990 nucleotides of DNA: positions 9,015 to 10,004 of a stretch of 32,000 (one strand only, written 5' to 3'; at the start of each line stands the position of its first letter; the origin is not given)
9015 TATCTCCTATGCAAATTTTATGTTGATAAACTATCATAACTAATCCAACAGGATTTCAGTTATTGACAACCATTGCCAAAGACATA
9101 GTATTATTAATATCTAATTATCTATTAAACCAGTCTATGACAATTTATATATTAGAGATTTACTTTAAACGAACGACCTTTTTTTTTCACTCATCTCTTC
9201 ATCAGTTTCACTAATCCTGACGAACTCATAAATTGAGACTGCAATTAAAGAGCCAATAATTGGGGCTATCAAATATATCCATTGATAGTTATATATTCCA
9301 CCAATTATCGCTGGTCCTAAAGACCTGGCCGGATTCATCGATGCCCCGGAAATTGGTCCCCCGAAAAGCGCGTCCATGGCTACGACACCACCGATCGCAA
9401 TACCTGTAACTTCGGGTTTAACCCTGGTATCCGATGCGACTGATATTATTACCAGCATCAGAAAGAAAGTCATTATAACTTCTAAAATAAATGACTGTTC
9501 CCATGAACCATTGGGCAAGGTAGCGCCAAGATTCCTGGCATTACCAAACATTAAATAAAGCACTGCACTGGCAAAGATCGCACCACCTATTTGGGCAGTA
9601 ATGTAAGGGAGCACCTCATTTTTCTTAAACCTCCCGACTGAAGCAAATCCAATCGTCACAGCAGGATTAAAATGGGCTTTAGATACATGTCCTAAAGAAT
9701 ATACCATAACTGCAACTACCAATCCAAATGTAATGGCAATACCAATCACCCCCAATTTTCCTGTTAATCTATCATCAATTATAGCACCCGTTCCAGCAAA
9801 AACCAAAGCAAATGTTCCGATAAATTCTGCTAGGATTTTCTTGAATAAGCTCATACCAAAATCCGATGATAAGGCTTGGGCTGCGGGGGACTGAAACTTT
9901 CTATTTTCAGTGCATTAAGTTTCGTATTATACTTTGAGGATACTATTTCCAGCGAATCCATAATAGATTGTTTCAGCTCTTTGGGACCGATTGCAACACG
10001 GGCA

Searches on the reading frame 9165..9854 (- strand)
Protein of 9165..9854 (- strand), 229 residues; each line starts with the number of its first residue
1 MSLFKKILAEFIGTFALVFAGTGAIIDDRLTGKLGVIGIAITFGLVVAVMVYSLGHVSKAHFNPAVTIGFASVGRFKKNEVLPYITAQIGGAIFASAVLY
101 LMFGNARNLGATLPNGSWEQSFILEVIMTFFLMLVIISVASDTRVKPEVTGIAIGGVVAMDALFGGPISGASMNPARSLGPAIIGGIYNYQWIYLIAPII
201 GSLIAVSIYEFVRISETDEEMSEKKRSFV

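Call 4: search_protein_families(library=pfam, proteins=[window:9165-9854:-], max_evalue=0.01)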
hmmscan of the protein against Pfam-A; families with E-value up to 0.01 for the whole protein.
window:9165-9854:- (229 aa): 1 family
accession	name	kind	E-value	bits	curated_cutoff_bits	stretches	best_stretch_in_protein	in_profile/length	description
PF00230.25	MIP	-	3.9e-56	190.7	25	1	2-209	6-222/222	Major intrinsic protein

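Call 6: search_protein_families(library=ncbifam, proteins=[window:9165-9854:-], max_evalue=0.001)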
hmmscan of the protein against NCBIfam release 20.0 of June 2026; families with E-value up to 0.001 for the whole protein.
window:9165-9854:- (229 aa): 4 families
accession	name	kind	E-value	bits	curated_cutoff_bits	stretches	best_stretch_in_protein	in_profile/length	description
TIGR00861.1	MIP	subfamily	1.1e-51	175.8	171.25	1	9-209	1-224/224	MIP family channel protein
NF003838.0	PRK05420.1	equivalog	2e-43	148.5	256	1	4-213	2-227/231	aquaporin Z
NF045553.1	AquGlycerPorinGla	equivalog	7.4e-17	61.5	400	1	5-102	7-108/290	aquaglyceroporin Gla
NF043012.1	LacAcidTportLarD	equivalog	2.1e-11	43.8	390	1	5-184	2-195/237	D/L-lactic acid transporter LarD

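Call 89: search_solved_structures(query=window:9165-9854:-, show_alignments=2, max_evalue=1e-20)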
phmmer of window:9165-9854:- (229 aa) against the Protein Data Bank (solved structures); distinct sequences matched with E-value up to 1e-20: 43.
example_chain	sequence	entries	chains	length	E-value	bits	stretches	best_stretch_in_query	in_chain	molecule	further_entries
7cjs_A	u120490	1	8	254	1.8e-49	171.9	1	1-227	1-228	Aquaporin NIP2-1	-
7nl4_A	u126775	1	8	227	3.3e-47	164.5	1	3-217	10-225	Aquaporin NIP2-1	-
2evu_A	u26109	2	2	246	2.5e-33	119.1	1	2-212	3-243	Aquaporin aqpM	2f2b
2zz9_A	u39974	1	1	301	3.9e-33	118.5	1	3-217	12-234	Aquaporin-4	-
3iyz_A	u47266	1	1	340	4.7e-33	118.2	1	3-217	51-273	Aquaporin-4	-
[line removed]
2d57_A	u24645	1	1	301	1.5e-32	116.6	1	3-217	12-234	Aquaporin-4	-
8v91_A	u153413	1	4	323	3.8e-32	115.3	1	3-217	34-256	Aquaporin-4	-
8v8s_A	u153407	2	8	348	4.7e-32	115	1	3-217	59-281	Aquaporin-4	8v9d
7w7r_A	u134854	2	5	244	1.4e-31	113.4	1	3-219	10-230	Aquaporin 1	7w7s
3gd8_A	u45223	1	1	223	2.9e-31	112.4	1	3-212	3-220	Aquaporin-4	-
3ne2_A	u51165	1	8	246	4.1e-31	111.9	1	1-212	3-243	Probable aquaporin AqpM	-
1sor_A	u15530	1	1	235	1.2e-30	110.4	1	2-214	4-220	Aquaporin-0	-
2b6o_A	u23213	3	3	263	1.6e-30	110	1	2-214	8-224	Lens fiber major intrinsic protein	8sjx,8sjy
8uy6_A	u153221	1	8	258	4.4e-30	108.5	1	3-223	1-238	Aquaporin Z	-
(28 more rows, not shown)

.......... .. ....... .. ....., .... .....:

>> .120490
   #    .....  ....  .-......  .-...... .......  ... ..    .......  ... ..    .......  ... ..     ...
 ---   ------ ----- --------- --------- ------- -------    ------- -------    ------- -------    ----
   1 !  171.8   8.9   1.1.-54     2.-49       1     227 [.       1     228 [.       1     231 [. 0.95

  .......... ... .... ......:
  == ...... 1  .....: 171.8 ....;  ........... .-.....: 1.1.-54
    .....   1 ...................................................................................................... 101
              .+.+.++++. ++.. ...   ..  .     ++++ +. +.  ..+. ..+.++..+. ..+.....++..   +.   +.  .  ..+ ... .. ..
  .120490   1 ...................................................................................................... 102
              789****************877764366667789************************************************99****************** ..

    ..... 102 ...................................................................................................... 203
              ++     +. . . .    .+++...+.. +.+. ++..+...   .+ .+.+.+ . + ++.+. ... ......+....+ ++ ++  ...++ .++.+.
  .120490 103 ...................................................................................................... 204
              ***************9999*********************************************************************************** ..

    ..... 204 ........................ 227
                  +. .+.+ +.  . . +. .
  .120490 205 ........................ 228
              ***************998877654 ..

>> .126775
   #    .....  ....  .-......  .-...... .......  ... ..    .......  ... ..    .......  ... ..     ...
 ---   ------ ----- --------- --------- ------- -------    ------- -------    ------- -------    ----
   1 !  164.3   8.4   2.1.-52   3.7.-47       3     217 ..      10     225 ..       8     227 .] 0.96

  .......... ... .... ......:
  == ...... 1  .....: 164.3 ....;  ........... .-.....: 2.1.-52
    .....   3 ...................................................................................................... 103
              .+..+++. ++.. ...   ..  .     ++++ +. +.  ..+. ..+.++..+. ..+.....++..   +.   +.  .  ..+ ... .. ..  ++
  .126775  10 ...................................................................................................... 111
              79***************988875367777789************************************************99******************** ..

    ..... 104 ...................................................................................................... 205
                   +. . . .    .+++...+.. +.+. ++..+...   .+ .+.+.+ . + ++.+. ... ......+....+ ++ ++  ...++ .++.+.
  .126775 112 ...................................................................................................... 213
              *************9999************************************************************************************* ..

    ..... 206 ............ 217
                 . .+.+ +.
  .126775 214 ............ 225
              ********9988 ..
